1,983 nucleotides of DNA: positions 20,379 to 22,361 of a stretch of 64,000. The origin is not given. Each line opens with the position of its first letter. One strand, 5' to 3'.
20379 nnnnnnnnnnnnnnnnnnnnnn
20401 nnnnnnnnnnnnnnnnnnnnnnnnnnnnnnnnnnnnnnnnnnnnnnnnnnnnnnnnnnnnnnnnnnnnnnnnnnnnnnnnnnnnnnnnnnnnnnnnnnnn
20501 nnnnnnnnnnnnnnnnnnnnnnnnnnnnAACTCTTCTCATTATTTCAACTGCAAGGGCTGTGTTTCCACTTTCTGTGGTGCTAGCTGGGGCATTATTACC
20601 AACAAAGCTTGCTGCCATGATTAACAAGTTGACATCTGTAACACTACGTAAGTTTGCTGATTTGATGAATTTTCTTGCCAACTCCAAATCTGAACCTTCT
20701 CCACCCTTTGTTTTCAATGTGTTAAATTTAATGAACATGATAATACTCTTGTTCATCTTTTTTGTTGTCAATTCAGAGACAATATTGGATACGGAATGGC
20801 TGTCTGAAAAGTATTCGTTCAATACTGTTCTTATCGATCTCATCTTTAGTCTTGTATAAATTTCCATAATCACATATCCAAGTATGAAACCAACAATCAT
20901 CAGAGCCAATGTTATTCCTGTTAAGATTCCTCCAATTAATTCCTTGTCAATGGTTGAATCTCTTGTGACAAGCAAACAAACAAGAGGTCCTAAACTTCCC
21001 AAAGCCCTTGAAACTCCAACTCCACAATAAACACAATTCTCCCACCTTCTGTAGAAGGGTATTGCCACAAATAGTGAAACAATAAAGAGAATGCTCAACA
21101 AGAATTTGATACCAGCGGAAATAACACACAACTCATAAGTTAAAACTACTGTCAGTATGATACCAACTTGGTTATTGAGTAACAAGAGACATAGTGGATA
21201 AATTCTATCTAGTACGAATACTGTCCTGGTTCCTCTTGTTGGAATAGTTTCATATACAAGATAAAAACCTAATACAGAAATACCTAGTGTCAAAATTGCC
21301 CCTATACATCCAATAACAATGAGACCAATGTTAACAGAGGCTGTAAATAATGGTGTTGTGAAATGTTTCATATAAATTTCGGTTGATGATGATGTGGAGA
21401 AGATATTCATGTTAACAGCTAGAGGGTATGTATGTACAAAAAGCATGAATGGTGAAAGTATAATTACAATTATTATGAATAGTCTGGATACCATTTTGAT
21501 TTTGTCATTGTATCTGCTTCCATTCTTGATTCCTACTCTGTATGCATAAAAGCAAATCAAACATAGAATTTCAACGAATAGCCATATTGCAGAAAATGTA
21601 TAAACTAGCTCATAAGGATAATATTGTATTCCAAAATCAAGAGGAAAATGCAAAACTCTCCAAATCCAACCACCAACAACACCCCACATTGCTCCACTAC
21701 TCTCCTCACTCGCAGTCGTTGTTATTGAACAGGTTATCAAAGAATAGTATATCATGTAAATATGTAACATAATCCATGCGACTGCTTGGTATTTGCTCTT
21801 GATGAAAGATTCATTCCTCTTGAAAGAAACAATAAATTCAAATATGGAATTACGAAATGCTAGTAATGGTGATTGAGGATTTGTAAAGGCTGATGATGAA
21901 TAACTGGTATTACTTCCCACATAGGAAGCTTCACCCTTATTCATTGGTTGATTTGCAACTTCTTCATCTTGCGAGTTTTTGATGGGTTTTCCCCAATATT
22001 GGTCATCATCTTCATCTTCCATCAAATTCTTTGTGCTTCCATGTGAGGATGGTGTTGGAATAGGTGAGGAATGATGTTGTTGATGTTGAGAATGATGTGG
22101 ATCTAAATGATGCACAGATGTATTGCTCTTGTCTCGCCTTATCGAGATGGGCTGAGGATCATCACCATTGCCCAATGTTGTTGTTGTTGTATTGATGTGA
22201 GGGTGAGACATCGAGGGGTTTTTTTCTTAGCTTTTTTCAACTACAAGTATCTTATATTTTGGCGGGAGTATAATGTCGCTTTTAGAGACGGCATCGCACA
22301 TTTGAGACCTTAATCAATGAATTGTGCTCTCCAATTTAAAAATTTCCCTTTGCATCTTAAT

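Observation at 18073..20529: Apparent 4-nt stop/start overlaps (TTGA) between three consecutive genes are start-codon artefacts, and the second PAS-cyclase has no in-frame ATG for its conserved N-terminus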

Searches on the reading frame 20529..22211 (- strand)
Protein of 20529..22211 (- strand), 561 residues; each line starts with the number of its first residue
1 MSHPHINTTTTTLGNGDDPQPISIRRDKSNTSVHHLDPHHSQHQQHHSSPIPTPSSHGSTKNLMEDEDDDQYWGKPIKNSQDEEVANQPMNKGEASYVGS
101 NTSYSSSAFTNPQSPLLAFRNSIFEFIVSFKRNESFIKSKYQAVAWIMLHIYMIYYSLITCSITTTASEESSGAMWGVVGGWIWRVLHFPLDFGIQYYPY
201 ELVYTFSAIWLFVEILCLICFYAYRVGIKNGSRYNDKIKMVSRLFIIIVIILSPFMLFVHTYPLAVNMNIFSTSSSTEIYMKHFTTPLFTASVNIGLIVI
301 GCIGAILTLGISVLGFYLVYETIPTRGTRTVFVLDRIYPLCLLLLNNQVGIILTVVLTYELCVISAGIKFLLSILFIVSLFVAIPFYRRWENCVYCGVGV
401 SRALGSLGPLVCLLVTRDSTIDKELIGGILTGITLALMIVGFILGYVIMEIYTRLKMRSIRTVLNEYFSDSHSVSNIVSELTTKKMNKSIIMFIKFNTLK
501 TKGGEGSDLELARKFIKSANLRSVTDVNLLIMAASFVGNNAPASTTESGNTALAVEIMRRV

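Call 13: search_protein_families(library=pfam, proteins=[window:20529-22211:-], max_evalue=0.01)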
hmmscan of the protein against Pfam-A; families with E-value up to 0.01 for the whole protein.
window:20529-22211:- (561 aa): 0 families
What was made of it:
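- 20526..22211 (-): Gene A, 5' part: ATG at 22211-22209, 561 codons, TGA at 20528-20526. It has a low-complexity head followed by a multi-pass membrane domain, with at least 7 strongly hydrophobic segments between residues 202 and 443. No Pfam hit (call 13).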

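Call 22: search_protein_representatives(protein=window:20529-22211:-)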
Query: 561 residues. Proteins with E-value up to 0.001 (for the whole library): 70; up to 1e-10: 41; up to 1e-30: 7. The best 70 are listed.
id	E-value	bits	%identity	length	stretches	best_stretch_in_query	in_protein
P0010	2.0e-67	244.7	34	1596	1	81-559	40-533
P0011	4.6e-60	220.4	32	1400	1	155-549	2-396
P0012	3.6e-52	194.3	34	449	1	100-496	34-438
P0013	1.2e-51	192.7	30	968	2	162-535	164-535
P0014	5.6e-50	187.1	28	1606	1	90-540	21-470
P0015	5.2e-45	170.7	29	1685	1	106-533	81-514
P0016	1.4e-39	152.8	43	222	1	334-522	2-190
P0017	2.7e-29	118.8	27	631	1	22-544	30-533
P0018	4.9e-26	108.1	29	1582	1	94-538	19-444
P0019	5.3e-24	101.4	29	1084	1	86-540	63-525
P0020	9.0e-22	94.0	26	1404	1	102-480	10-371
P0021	1.3e-20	90.2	24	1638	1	101-490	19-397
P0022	6.9e-20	87.8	36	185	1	96-236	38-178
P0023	4.0e-19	85.3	29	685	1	153-462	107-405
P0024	9.8e-19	84.0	26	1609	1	102-490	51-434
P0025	1.5e-18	83.4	26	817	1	95-490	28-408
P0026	7.9e-18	81.0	26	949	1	89-473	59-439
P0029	1.5e-14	70.2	23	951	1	92-559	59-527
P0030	1.5e-14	70.1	24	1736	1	79-537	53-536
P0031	1.6e-14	70.1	24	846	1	169-477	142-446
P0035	4.6e-14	68.6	24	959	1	93-491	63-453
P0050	8.8e-11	57.7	27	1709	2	141-465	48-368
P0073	9.2e-06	41.2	34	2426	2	383-467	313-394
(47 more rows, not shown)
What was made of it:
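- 20526..22211 (-): 70 homologues were found, and in the long ones this region is the N-terminal ~535 residues (call 22).
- On Heterolobosean multi-TM, TPR_TmcB, PAS, cyclase family: P0010 gives E = 2e-67, q81-559 against residues 40-533 of 1596 (call 22).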

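Call 24: search_protein_families(library=pfam, proteins=[P0010, P0011, P0014, P0015, P0018, P0013], max_evalue=0.001)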
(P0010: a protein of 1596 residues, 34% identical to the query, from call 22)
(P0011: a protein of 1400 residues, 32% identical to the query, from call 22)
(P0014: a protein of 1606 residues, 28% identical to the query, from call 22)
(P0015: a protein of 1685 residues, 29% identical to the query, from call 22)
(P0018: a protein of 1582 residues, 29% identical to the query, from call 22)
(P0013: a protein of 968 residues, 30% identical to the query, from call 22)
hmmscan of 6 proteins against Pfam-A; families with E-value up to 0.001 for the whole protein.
P0010 (1596 aa): 4 families
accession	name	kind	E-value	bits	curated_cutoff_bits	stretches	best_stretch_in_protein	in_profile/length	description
PF00211.25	Guanylate_cyc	-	1.4e-28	100.1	21.9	1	1486-1594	4-111/183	Adenylate and Guanylate cyclase catalytic domain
PF13426.13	PAS_9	-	1.8e-14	54.3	27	1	1344-1445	2-102/103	PAS domain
PF25474.1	TPR_TmcB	-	5e-14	52.7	27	1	568-669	23-124/125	TmcB, TPR repeats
PF00989.32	PAS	-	3.7e-10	40.3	22.6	1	1337-1444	5-113/113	PAS fold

P0011 (1400 aa): 4 families
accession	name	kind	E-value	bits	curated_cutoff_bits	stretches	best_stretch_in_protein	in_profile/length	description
PF13426.13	PAS_9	-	3.1e-10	40.7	27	1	1220-1321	2-101/103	PAS domain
PF25474.1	TPR_TmcB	-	6e-08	33.1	27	1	434-535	16-123/125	TmcB, TPR repeats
PF24820.1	Diguanyl_cycl_sensor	-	9.7e-07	29.2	28.1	1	1221-1320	8-109/109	Diguanylate cyclase-like sensor domain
PF00989.32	PAS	-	3.7e-05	24.1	22.6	1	1212-1316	4-106/113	PAS fold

P0014 (1606 aa): 5 families
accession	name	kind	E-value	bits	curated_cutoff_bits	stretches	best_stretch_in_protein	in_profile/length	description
PF00211.25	Guanylate_cyc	-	2.3e-53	181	21.9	1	1389-1566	4-182/183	Adenylate and Guanylate cyclase catalytic domain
PF13426.13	PAS_9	-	1.2e-15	58.1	27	1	1252-1348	2-102/103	PAS domain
PF00989.32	PAS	-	8.6e-11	42.3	22.6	1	1242-1347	2-113/113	PAS fold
PF25474.1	TPR_TmcB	-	1.7e-09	38.1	27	1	522-623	23-124/125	TmcB, TPR repeats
PF08448.16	PAS_4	-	8.7e-06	26.4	23.1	1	1252-1350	6-108/110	PAS fold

P0015 (1685 aa): 5 families
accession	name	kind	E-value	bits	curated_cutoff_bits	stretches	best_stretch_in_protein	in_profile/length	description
PF00211.25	Guanylate_cyc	-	4.1e-57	193.2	21.9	1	1493-1672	4-182/183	Adenylate and Guanylate cyclase catalytic domain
PF13426.13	PAS_9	-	7e-15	55.6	27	1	1351-1452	2-102/103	PAS domain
PF25474.1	TPR_TmcB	-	1.3e-11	44.9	27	1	573-675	22-124/125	TmcB, TPR repeats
PF00989.32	PAS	-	3.3e-11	43.6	22.6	1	1342-1451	3-113/113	PAS fold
PF08448.16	PAS_4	-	0.00087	19.9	23.1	0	1348-1398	3-53/110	PAS fold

P0018 (1582 aa): 4 families
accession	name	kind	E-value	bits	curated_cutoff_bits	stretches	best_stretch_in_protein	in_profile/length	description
PF00211.25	Guanylate_cyc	-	3.9e-52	176.9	21.9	1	1363-1539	3-182/183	Adenylate and Guanylate cyclase catalytic domain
PF13426.13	PAS_9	-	3.7e-16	59.7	27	1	1221-1323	2-102/103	PAS domain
PF25474.1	TPR_TmcB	-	5.2e-10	39.7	27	1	494-596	22-124/125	TmcB, TPR repeats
PF00989.32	PAS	-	1e-06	29.2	22.6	1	1213-1322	4-113/113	PAS fold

P0013 (968 aa): 1 family
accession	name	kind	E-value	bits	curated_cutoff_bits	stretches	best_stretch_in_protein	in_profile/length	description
PF25474.1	TPR_TmcB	-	1.8e-11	44.5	27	1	592-692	22-122/125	TmcB, TPR repeats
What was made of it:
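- On Heterolobosean multi-TM, TPR_TmcB, PAS, cyclase family: This holds in the homologues (call 24).
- Four of those also carry the cyclase domain (call 24).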

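Call 27: list_cluster_members(proteins=[P0010, P0011, P0012, P0013, P0014, P0015, P0016, P0018, window:20529-22211:-, P0002])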
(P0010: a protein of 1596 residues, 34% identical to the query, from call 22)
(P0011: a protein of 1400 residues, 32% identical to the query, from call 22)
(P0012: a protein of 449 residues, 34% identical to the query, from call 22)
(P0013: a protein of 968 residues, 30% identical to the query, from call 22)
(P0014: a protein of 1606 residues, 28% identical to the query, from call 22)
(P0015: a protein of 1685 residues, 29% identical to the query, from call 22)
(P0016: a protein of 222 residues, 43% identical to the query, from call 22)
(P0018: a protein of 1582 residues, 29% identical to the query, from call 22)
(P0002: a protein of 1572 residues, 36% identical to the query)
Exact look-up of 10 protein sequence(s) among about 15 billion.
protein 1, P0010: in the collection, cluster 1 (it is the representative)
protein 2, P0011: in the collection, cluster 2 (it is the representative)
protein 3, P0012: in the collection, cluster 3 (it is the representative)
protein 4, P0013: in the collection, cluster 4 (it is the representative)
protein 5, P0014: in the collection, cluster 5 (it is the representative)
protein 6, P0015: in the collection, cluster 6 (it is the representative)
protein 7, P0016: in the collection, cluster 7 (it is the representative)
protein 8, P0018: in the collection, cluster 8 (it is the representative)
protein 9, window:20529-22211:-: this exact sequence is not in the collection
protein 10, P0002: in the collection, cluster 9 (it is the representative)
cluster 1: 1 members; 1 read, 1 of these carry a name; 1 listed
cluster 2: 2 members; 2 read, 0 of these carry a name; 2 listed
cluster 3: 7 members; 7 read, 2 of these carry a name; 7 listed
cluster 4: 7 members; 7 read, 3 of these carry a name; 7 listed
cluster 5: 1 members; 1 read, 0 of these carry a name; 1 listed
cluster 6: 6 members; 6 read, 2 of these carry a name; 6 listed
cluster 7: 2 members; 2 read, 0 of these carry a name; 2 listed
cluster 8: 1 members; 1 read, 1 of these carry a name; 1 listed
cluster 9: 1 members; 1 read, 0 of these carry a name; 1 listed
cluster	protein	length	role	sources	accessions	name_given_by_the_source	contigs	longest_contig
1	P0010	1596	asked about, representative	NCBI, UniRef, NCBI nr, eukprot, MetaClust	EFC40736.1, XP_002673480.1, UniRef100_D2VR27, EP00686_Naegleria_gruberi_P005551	predicted protein [Naegleria gruberi] | Predicted protein n=1 Tax=Naegleria gruberi TaxID=5762 RepID=D2VR27_NAEGR | uncharacterized protein NAEGRDRAFT_71437 [Naegleria gruberi]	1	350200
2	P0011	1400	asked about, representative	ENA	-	-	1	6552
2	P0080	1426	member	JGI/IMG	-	-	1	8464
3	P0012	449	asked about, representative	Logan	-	-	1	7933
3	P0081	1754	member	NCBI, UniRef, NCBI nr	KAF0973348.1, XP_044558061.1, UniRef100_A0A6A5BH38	hypothetical protein FDP41_008555 [Naegleria fowleri] | Guanylate cyclase domain-containing protein n=1 Tax=Naegleria fowleri TaxID=5763 ... | uncharacterized protein FDP41_008555 [Naegleria fowleri]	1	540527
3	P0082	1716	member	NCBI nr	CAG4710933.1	unnamed protein product [Naegleria fowleri]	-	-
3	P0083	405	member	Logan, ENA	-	-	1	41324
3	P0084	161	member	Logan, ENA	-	-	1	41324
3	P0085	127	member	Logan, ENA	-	-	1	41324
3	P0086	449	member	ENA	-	-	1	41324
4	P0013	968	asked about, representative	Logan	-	-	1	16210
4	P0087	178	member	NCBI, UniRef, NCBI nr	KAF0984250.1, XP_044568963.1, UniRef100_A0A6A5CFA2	hypothetical protein FDP41_007427 [Naegleria fowleri] | Guanylate cyclase domain-containing protein n=1 Tax=Naegleria fowleri TaxID=5763 ... | uncharacterized protein FDP41_007427 [Naegleria fowleri]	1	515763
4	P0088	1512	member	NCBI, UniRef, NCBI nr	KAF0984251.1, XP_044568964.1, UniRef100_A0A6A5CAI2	hypothetical protein FDP41_007428 [Naegleria fowleri] | PAS domain-containing protein n=1 Tax=Naegleria fowleri TaxID=5763 RepID=A0A6A5CAI2_NAEFO | uncharacterized protein FDP41_007428 [Naegleria fowleri]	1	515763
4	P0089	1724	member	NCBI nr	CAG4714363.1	unnamed protein product [Naegleria fowleri]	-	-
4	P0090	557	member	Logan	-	-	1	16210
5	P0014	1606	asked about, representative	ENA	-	-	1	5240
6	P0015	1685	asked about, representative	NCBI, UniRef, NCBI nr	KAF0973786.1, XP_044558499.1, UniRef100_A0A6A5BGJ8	hypothetical protein FDP41_007173 [Naegleria fowleri] | Adenylate and Guanylate cyclase catalytic domain containing protein n=1 Tax=Naegleria ... | uncharacterized protein FDP41_007173 [Naegleria fowleri]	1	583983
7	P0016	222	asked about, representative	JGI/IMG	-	-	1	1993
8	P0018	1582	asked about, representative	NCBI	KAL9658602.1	hypothetical protein ABK040_006139 [Willaertia magna]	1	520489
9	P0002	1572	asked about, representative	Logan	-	-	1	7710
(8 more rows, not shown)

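Call 30: list_cluster_members(proteins=[P0001, P0026, P0029, P0035, P0025, P0031, P0050, P0024, P0030, P0073])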
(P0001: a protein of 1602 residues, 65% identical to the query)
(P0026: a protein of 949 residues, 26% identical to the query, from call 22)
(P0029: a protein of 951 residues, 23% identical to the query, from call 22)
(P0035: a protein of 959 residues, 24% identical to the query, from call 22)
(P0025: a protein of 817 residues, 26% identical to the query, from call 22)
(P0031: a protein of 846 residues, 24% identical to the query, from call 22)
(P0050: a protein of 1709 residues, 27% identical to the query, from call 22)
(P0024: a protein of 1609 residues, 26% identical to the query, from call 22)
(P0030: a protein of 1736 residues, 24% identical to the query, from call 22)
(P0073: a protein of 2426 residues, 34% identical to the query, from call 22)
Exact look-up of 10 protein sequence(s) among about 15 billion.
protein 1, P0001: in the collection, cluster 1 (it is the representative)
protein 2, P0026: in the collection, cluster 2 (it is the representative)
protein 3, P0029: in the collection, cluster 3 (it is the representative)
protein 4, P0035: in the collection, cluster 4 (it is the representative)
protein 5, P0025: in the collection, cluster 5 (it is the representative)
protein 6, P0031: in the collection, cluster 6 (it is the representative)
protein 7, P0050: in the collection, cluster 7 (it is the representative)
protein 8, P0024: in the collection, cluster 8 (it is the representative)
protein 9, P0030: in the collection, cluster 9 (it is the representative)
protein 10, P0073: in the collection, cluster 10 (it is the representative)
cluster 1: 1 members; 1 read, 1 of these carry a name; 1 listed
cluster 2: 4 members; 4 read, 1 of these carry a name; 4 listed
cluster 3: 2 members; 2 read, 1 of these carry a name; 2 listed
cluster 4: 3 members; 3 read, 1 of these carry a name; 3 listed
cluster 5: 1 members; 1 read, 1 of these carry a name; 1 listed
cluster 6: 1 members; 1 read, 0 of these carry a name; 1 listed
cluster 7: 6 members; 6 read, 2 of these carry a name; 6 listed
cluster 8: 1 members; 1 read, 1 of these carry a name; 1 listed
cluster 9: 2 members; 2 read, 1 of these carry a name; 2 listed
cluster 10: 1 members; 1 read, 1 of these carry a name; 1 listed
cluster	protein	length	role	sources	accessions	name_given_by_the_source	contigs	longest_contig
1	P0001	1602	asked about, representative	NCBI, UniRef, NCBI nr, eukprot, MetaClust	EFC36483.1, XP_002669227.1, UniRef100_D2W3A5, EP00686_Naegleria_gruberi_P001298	predicted protein [Naegleria gruberi] | Predicted protein n=1 Tax=Naegleria gruberi TaxID=5762 RepID=D2W3A5_NAEGR | uncharacterized protein NAEGRDRAFT_54380 [Naegleria gruberi]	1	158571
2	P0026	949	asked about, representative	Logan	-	-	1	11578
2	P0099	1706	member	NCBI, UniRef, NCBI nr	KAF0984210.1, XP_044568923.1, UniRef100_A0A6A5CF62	hypothetical protein FDP41_007387 [Naegleria fowleri] | Adenylate and Guanylate cyclase catalytic domain containing protein n=1 Tax=Naegleria ... | uncharacterized protein FDP41_007387 [Naegleria fowleri]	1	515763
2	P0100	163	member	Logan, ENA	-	-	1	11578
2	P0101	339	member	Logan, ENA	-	-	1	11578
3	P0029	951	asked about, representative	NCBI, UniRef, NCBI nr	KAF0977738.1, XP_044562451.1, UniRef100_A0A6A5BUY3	hypothetical protein FDP41_003060 [Naegleria fowleri] | TmcB/TmcC TPR repeats domain-containing protein n=1 Tax=Naegleria fowleri TaxID=5763 ... | uncharacterized protein FDP41_003060 [Naegleria fowleri]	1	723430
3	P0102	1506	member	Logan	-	-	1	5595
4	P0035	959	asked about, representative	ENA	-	-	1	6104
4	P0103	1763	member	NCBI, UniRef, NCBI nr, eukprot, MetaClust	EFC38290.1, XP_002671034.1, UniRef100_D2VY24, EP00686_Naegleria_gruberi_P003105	predicted protein [Naegleria gruberi] | Predicted protein n=2 Tax=Naegleria gruberi TaxID=5762 RepID=D2VY24_NAEGR | uncharacterized protein NAEGRDRAFT_73946 [Naegleria gruberi]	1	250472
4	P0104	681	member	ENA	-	-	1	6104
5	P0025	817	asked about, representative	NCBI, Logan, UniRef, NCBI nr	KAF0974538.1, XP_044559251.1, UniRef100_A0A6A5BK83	hypothetical protein FDP41_006570 [Naegleria fowleri] | TmcB/TmcC TPR repeats domain-containing protein n=1 Tax=Naegleria fowleri TaxID=5763 ... | uncharacterized protein FDP41_006570 [Naegleria fowleri]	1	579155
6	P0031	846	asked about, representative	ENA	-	-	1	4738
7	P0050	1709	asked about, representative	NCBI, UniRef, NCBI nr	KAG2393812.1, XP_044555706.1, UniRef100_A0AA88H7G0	hypothetical protein C9374_003576 [Naegleria lovaniensis] | Adenylate and Guanylate cyclase catalytic domain containing protein n=1 Tax=Naegleria ... | uncharacterized protein C9374_003576 [Naegleria lovaniensis]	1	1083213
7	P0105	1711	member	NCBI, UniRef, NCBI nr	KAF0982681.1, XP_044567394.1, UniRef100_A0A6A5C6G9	hypothetical protein FDP41_011611 [Naegleria fowleri] | Guanylate cyclase domain-containing protein n=1 Tax=Naegleria fowleri TaxID=5763 ... | uncharacterized protein FDP41_011611 [Naegleria fowleri]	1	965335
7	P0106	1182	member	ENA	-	-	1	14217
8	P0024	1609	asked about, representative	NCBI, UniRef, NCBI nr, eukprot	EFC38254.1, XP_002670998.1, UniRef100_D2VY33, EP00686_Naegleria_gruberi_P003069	predicted protein [Naegleria gruberi] | Predicted protein n=1 Tax=Naegleria gruberi TaxID=5762 RepID=D2VY33_NAEGR | uncharacterized protein NAEGRDRAFT_81665 [Naegleria gruberi]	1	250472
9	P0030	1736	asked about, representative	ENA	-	-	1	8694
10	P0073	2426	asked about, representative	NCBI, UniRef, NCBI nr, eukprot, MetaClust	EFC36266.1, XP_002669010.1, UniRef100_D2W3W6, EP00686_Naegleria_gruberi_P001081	predicted protein [Naegleria gruberi] | Predicted protein n=1 Tax=Naegleria gruberi TaxID=5762 RepID=D2W3W6_NAEGR | uncharacterized protein NAEGRDRAFT_60042 [Naegleria gruberi]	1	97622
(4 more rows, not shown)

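Call 31: find_encoding_contigs(protein=P0010, flank=2000, max_places=2)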
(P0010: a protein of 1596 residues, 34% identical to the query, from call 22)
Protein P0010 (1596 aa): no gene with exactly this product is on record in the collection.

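Call 32: find_encoding_contigs(protein=P0015, flank=2000, max_places=2)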
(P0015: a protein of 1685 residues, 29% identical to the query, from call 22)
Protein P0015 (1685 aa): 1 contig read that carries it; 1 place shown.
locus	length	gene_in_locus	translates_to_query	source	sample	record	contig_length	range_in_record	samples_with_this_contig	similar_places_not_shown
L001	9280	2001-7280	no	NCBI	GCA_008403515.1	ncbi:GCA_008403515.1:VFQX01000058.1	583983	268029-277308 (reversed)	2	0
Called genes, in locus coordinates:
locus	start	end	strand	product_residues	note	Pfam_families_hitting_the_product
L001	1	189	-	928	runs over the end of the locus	-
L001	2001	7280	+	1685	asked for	PF25474:TPR_TmcB, PF00989:PAS, PF13426:PAS_9, PF00211:Guanylate_cyc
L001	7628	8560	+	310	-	PF05875:Ceramidase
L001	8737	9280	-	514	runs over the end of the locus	-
